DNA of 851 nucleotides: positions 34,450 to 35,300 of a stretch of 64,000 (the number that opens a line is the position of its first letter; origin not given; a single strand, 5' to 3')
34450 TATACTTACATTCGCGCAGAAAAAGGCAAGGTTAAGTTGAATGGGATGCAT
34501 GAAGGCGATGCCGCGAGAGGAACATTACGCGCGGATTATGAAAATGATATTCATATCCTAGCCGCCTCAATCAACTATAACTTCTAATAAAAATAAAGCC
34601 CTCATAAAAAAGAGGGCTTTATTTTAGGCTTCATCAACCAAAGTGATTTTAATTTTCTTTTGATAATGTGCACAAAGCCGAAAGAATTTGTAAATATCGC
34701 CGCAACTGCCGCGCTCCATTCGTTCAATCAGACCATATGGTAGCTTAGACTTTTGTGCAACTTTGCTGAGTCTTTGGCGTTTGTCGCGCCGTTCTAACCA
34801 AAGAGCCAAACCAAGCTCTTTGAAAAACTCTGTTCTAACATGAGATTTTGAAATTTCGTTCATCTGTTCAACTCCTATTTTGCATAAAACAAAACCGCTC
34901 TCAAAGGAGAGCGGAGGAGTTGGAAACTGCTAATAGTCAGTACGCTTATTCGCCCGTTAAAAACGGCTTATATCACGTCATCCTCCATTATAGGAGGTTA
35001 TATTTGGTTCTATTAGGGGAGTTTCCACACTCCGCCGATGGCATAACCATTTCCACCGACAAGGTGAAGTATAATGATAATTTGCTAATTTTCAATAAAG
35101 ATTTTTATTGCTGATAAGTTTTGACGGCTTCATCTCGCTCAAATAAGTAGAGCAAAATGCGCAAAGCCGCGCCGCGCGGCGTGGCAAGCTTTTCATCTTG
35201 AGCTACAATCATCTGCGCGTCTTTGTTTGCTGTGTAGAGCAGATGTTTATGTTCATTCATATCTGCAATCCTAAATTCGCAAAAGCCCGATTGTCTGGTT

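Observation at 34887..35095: Candidate ~170-nt small RNA (or structured leader) with near-consensus promoter between recG and an XRE regulator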

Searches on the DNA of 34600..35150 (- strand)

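Call 6: search_rna_families(source=window, start=34600, end=35150, threshold=evalue, max_evalue=10, show_alignments=2)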
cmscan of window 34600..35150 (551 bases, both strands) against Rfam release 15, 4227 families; matches with E-value up to 10: 2.
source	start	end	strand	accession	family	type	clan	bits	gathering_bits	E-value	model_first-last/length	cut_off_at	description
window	34902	34989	-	RF02221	sRNA-Xcc1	Gene; sRNA;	-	24.7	53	0.056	1-87/87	no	sRNA-Xcc1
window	34646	34784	+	RF02048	STnc30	Gene; sRNA;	-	17.2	120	3.3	1-132/132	no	Salmonella enterica conserved region STnc30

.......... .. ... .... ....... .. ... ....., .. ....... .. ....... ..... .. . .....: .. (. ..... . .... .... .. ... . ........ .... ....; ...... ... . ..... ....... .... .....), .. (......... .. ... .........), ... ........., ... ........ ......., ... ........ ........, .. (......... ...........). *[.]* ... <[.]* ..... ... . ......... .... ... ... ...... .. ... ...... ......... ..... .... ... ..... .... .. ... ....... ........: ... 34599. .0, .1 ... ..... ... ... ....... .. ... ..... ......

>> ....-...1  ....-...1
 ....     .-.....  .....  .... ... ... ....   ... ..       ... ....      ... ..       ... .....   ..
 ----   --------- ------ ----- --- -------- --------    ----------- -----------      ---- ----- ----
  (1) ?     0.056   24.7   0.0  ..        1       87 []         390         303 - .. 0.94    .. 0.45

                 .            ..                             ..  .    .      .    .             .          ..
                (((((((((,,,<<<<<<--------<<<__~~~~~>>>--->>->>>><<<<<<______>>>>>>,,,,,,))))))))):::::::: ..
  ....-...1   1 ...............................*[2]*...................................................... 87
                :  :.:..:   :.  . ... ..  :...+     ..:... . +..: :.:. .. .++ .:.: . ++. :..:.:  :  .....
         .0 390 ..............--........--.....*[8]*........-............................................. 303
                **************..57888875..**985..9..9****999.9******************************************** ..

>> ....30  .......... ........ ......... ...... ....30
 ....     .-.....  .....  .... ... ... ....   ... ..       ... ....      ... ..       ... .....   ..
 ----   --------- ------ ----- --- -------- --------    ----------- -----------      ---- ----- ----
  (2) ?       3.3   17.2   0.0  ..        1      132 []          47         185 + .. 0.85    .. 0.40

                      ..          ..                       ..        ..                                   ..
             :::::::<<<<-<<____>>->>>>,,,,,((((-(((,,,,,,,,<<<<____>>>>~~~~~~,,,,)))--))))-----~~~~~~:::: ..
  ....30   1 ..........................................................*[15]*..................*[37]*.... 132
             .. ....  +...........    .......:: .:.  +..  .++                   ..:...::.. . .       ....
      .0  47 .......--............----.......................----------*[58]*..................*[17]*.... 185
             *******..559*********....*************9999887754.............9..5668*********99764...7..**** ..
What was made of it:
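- On Any Rfam 15 family: In the region, the best match is sRNA-Xcc1 at 24.7 bits against a threshold of 53 (call 6).
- Closest known: Rfam sRNA-Xcc1. Different: It scores 24.7 bits against a gathering score of 53 (E = 0.056 in a 551-nt search; call 6).
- Closest known: Alphaproteobacterial multicopy sRNAs with anti-SD motifs. Different: No Rfam family of this type matched, even at E <= 10 (call 6).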

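Call 21: search_dna_similar(query=window:34880-35100:-, collection=plasmids, mode=distant, max_evalue=1)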
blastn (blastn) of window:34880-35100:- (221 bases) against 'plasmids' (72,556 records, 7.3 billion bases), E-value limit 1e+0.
No match.
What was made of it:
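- On Brt RNA family (Bartonella regulatory transcripts): blastn against plasmids, including pBGR3, gave no match (call 21).
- Tried and rejected: blastn of the RNA against plasmids: no match (call 21).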

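Call 38: build_rna_model(alignment_id=A2, structure=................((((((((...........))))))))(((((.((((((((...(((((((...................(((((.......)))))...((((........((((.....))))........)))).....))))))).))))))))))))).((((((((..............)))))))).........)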
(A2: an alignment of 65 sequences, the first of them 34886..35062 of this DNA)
Model R1 built from alignment A2 (65 sequences, 209 columns); structure: as given.
model positions 177; base pairs 49; branch points 3; effective number of sequences 1.22; information 0.59 bits per position. Calibrated on 0.2 Mb of random sequence (short: E-values are rough).
structure used (alignment columns):
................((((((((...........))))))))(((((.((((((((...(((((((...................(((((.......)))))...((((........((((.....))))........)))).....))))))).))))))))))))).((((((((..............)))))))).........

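Call 39: search_with_rna_model(model_id=R1, sources=[window, L015], max_evalue=10, show_alignments=2)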
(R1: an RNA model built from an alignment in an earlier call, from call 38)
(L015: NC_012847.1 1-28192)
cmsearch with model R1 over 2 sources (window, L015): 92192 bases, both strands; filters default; matches with E-value up to 10: 6.
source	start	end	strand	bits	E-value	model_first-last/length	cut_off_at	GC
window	34886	35062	-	188.9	1.7e-44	1-177/177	no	0.45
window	57907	57938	+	9.9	0.74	86-119/177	no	0.62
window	9715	9796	+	8.3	1.8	1-177/177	no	0.39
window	48409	48455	-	7.2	3.5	1-177/177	no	0.49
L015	22274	22312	+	6.3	5.6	1-177/177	no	0.23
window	9579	9640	+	5.9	6.9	1-177/177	no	0.39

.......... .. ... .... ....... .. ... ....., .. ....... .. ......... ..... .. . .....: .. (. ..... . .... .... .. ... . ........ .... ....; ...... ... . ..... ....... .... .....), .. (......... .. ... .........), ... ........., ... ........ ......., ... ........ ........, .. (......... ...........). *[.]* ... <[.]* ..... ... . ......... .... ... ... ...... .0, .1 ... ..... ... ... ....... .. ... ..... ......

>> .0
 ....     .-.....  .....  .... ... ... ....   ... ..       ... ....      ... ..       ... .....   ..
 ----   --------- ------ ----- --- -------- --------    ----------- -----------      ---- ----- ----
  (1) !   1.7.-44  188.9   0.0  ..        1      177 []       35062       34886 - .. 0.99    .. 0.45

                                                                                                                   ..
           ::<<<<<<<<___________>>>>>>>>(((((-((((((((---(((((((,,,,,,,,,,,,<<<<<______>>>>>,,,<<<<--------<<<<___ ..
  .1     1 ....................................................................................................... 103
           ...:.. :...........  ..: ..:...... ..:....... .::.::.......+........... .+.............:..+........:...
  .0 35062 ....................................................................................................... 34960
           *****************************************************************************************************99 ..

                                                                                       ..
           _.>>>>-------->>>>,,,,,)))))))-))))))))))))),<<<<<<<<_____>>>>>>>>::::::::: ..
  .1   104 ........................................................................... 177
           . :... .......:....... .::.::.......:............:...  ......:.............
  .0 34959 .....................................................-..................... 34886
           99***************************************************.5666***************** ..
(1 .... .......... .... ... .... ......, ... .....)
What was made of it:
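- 34886..35062 (-): Predicted ~177-nt structured RNA, from the inferred transcription start (about 35062) to the end of the U-run. Model R1 scores it at 188.9 bits, E = 1.7e-44, covering the full model (call 39).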

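Call 40: search_with_rna_model(model_id=R1, sources=[window, L001, L002, L007, L009, L012, L016, L017, L018, L019, L020, L021, L022, L023, L024, L025, L026, L027, L028, L029, L030, L031, L032, L033, L034, L035, L036, L037, L038, L039, L040, L041, L042, L043, L044, L045, L046, L047, L048, L049, L050, L051, L052, L053, L054, L055, L056, L057, L058, L059, L060, L061, L062, L063, L064, L065, L066, L067, L068, L069, L070, L071, L072, L073, L074, L075, L076, L077, L078, L079, L080, L081, L082, L083, L084, L085, L086, L087, L088, L089, L090, L091, L092, L093, L094, L095, L096, L097, L098, L099, L100, L101, L102, L103, L104, L105, L106, L107, L108, L109], max_evalue=0.01, make_alignment=true)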
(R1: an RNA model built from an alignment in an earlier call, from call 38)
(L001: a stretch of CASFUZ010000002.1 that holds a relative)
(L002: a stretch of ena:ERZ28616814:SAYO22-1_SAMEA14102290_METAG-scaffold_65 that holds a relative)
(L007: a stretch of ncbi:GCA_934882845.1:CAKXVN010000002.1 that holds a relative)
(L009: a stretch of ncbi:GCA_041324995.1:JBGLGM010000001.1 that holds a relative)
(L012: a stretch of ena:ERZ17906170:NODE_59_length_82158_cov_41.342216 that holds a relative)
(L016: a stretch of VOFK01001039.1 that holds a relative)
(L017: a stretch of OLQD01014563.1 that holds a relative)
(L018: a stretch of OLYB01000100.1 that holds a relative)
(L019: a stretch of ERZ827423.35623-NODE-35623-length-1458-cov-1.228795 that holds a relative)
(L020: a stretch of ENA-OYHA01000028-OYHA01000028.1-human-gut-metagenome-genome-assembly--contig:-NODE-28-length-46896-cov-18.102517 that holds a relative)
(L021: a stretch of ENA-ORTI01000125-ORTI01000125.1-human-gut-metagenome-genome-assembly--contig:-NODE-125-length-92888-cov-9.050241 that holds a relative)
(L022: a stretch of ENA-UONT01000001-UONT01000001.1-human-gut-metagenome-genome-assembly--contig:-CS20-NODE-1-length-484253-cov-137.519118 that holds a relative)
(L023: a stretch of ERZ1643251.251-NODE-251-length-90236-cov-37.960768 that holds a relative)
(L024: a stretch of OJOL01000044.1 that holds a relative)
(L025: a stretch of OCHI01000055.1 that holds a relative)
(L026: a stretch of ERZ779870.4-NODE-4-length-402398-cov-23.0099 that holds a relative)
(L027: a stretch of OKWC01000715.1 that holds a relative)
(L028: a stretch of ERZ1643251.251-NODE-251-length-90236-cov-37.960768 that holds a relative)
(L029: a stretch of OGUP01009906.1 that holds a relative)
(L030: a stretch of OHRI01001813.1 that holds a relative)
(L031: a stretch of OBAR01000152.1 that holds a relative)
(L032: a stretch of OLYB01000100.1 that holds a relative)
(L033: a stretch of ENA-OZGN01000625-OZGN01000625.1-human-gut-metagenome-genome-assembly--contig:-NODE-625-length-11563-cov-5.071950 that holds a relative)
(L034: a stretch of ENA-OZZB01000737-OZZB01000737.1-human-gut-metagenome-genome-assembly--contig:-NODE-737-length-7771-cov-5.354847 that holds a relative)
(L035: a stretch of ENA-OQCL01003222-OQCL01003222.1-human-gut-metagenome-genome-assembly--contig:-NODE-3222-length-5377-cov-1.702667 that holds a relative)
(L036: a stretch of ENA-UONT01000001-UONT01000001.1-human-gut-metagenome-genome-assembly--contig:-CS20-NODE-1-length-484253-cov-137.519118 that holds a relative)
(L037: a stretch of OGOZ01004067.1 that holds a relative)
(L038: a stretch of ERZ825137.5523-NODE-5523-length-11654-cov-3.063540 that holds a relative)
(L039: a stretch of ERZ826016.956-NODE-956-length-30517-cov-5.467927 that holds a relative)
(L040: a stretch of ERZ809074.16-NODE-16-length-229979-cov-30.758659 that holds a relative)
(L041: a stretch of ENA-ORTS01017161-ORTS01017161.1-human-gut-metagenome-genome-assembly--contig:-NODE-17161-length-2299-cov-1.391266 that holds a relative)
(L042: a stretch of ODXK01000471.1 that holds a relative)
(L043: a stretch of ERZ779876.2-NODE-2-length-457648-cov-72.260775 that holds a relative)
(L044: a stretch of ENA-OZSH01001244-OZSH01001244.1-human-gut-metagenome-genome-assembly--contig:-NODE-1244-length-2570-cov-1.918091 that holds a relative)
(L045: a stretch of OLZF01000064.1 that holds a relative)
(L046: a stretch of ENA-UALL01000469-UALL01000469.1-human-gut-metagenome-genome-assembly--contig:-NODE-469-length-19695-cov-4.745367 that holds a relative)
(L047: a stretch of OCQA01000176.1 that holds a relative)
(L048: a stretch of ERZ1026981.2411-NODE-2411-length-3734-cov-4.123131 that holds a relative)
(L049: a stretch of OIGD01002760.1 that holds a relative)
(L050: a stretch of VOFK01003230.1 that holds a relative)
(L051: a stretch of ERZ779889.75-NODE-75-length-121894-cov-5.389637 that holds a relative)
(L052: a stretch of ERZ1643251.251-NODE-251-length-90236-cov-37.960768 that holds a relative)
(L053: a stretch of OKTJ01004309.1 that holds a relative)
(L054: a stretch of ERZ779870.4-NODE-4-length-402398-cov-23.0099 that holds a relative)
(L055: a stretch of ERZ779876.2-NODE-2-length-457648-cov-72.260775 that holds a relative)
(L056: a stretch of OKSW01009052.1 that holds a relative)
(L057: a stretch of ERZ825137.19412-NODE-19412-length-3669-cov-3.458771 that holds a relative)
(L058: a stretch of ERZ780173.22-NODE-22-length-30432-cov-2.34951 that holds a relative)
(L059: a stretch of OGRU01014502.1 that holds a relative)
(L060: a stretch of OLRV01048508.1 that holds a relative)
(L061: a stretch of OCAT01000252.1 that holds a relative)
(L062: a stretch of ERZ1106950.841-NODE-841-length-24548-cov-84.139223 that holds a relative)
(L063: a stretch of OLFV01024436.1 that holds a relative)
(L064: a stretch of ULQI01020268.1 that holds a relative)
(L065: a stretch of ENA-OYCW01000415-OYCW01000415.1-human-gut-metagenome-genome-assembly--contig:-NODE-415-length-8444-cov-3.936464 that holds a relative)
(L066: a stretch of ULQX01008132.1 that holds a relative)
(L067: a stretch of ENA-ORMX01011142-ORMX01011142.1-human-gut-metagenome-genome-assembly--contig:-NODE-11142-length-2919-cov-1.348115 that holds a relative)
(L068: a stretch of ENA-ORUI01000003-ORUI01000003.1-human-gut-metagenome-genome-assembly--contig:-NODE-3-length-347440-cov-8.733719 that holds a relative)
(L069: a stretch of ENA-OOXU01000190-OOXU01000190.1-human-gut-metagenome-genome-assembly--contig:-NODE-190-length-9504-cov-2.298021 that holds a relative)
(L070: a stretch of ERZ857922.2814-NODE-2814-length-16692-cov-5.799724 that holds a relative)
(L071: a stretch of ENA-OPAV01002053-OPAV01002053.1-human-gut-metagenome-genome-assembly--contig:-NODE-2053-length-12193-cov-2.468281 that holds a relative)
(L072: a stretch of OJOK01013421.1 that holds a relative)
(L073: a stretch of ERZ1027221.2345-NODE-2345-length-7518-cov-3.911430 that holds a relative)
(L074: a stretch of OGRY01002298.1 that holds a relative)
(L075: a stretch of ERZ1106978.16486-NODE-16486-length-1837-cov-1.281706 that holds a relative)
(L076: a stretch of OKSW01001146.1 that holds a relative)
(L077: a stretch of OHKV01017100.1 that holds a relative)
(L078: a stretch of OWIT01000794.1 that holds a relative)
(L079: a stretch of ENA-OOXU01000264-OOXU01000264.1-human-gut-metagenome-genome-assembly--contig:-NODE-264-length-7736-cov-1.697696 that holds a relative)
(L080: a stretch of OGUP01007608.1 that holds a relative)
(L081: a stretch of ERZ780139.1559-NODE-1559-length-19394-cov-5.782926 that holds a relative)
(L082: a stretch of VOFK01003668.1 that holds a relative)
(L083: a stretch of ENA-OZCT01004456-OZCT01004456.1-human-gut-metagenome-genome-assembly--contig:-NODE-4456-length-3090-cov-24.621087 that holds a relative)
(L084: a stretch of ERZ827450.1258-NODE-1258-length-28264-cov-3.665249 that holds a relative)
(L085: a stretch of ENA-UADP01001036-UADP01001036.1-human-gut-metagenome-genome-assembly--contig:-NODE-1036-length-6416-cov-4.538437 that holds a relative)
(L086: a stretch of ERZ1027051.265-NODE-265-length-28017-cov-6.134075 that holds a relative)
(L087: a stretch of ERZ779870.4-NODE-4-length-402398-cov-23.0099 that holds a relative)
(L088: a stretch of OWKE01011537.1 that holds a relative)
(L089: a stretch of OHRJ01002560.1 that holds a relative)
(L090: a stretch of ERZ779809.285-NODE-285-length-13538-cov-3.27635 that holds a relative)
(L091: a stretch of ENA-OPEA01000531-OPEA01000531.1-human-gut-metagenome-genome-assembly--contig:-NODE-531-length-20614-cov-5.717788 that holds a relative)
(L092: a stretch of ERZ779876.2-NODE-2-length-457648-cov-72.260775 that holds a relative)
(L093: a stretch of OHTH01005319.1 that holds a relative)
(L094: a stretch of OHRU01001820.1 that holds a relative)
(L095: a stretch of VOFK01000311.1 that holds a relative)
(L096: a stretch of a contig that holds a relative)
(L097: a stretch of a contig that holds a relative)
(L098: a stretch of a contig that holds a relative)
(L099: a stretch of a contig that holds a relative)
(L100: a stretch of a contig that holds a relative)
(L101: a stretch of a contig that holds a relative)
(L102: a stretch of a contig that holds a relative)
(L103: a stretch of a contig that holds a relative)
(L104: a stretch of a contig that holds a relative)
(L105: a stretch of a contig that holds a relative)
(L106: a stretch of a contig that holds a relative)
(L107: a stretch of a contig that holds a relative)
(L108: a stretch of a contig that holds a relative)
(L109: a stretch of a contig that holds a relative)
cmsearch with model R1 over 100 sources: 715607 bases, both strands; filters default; matches with E-value up to 0.01: 110.
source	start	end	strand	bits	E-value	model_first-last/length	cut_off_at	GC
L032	3901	4075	+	209.1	1.7e-48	1-177/177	no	0.47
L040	4981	5157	+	207.2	4.7e-48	1-177/177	no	0.46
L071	11840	12016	+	207.2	4.7e-48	1-177/177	no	0.46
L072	1473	1648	+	204.2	2.5e-47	1-177/177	no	0.48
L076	31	206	+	203.4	4.1e-47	1-177/177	no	0.46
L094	6207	6382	-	203.4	4.1e-47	1-177/177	no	0.46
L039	7485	7660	+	203.2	4.6e-47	1-177/177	no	0.48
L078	2033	2209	+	202.3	7.6e-47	1-177/177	no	0.5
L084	2659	2834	+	202.2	7.8e-47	1-177/177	no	0.51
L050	2635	2810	-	202.1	8.5e-47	1-177/177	no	0.48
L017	1918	2091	+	201.8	9.8e-47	1-177/177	no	0.51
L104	629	803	-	200.9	1.6e-46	1-177/177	no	0.47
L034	234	408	-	200.8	1.8e-46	1-177/177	no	0.48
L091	165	339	+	198.7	5.5e-46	1-177/177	no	0.47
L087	2149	2325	+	198.4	6.8e-46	1-177/177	no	0.5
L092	3016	3192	-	198.4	6.8e-46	1-177/177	no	0.5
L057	3031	3206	+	197.7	9.9e-46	1-177/177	no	0.48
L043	3980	4155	-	197.3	1.3e-45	1-177/177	no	0.47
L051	2036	2211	+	197.3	1.3e-45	1-177/177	no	0.47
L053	1499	1674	-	196.8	1.6e-45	1-177/177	no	0.47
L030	4080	4251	-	196.3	2.2e-45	1-177/177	no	0.49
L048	972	1143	-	196.3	2.2e-45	1-177/177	no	0.49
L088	478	649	-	196.3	2.2e-45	1-177/177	no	0.49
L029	1145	1322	-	194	8e-45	1-177/177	no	0.46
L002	2798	2976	+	193.2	1.3e-44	1-177/177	no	0.46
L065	7917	8095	-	193.2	1.3e-44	1-177/177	no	0.46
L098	6693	6871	-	193.2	1.3e-44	1-177/177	no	0.46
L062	1082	1255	-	192.7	1.6e-44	1-177/177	no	0.47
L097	9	182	+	192.7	1.6e-44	1-177/177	no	0.47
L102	132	305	-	192.7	1.6e-44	1-177/177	no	0.47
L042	43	220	-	192.6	1.8e-44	1-177/177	no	0.48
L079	1965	2138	-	191.9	2.6e-44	1-177/177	no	0.45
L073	4853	5032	-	191.7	2.9e-44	1-177/177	no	0.49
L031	1300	1479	-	190.5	5.6e-44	1-177/177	no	0.47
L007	2796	2976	+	190.2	6.8e-44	1-177/177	no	0.43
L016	4898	5078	+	190.2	6.8e-44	1-177/177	no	0.43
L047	9603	9780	-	189.7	8.7e-44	1-177/177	no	0.47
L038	9751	9924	+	188.8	1.5e-43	1-177/177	no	0.5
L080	3879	4052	+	188.8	1.5e-43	1-177/177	no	0.5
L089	1421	1596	-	188.6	1.7e-43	1-177/177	no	0.47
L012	2797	2972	+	188.4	1.8e-43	1-177/177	no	0.49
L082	4372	4544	-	187.8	2.6e-43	1-177/177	no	0.47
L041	1241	1419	-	187.3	3.4e-43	1-177/177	no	0.48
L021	1268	1446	-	184.1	2.1e-42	1-177/177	no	0.5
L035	8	186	+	184.1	2.1e-42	1-177/177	no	0.5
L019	804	977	+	183.5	2.8e-42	1-177/177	no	0.49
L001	2804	2978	+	182.7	4.5e-42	1-177/177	no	0.5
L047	5265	5440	+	181.6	8.2e-42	1-177/177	no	0.5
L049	56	231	-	181.6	8.2e-42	1-177/177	no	0.5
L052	5093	5268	+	181.6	8.2e-42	1-177/177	no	0.5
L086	3564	3742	+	180.9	1.2e-41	1-177/177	no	0.49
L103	61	239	+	180.9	1.2e-41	1-177/177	no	0.49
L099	9776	9954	+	180.9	1.2e-41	1-177/177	no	0.49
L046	10025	10203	-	180.2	1.8e-41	1-177/177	no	0.49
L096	6134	6312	-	179.8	2.3e-41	1-177/177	no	0.48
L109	1579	1757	-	179.3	3e-41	1-177/177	no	0.45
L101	158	336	+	178.1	6e-41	1-177/177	no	0.49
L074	12124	12296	+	177.1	1e-40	1-177/177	no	0.48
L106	3855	4031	-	176.2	1.7e-40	1-177/177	no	0.5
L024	3512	3695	-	175.4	2.7e-40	1-177/177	no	0.49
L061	7339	7517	+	175.2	3.1e-40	1-177/177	no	0.45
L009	2798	2976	+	174.5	4.6e-40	1-177/177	no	0.45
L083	2911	3089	+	174.5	4.6e-40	1-177/177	no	0.45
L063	633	809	-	174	6.1e-40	1-177/177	no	0.5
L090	6582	6758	-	174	6.1e-40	1-177/177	no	0.5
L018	2230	2404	-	171.9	1.9e-39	1-177/177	no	0.49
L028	5611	5785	+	171.9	1.9e-39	1-177/177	no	0.49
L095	5878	6060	+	171.9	2e-39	1-177/177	no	0.51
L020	7537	7711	+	169.1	9.2e-39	1-177/177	no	0.48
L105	882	1058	+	168.4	1.4e-38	1-177/177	no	0.45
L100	2807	2981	-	168.2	1.5e-38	1-177/177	no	0.49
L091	10052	10232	-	168.1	1.6e-38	1-177/177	no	0.49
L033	3007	3190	+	167.4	2.4e-38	1-177/177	no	0.47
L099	9221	9402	+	164.1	1.5e-37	1-177/177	no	0.43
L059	2302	2477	+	163.7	1.9e-37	1-177/177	no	0.49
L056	1685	1862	+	160.9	9.4e-37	1-177/177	no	0.46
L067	974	1152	-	159.6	2e-36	1-177/177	no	0.5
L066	1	154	-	155.1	2.4e-35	1-155/177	3'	0.53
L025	1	149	+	152.5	1e-34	31-177/177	5'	0.44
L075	1679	1837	-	140.5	8.6e-32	12-177/177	5'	0.47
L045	1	127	-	136.2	9.6e-31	1-128/177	3'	0.5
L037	472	651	-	129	5.3e-29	1-177/177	no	0.43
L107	10239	10362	+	127.9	1e-28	1-126/177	3'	0.49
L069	8546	8724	+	126.6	2.1e-28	1-177/177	no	0.43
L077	744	923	-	125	5.3e-28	1-177/177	no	0.42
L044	1619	1797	-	123.4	1.3e-27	1-177/177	no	0.44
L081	1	123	-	120.9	5e-27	1-126/177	3'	0.5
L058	9080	9214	+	120.9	5.2e-27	1-137/177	3'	0.48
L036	1964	2140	+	120.5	6.4e-27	1-177/177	no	0.44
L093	2832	2954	+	120.3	7.4e-27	1-124/177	3'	0.48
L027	4288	4466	+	116.9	4.9e-26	1-177/177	no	0.45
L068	632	810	+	114.7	1.7e-25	1-177/177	no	0.41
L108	2619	2794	+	112.2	6.7e-25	1-177/177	no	0.43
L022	9099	9277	-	112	7.8e-25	1-177/177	no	0.43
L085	2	173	-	109.4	3.3e-24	1-177/177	no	0.44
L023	635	817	-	107.5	9.6e-24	1-177/177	no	0.46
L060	1049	1150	-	106.5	1.6e-23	76-177/177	5'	0.49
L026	210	386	+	104.6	4.8e-23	1-177/177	no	0.42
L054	284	460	+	104.6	4.8e-23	1-177/177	no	0.42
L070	16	178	-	104.1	6.4e-23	1-177/177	no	0.47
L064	1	162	-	103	1.2e-22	1-160/177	3'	0.46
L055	9084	9260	-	100.9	4e-22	1-177/177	no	0.43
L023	9908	10084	+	67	7e-14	1-177/177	no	0.48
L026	765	834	+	30.9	4.3e-05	1-177/177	no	0.49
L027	4845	4914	+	30.9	4.3e-05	1-177/177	no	0.49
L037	24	93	-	30.9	4.3e-05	1-177/177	no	0.49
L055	8636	8705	-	30.9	4.3e-05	1-177/177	no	0.49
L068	1189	1258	+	30.9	4.3e-05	1-177/177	no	0.49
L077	296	365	-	30.9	4.3e-05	1-177/177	no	0.49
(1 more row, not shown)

Alignment A3: 110 matches aligned to the model, 229 columns, each read 5' to 3' on its own strand. Consensus structure (alignment columns), stored with it:
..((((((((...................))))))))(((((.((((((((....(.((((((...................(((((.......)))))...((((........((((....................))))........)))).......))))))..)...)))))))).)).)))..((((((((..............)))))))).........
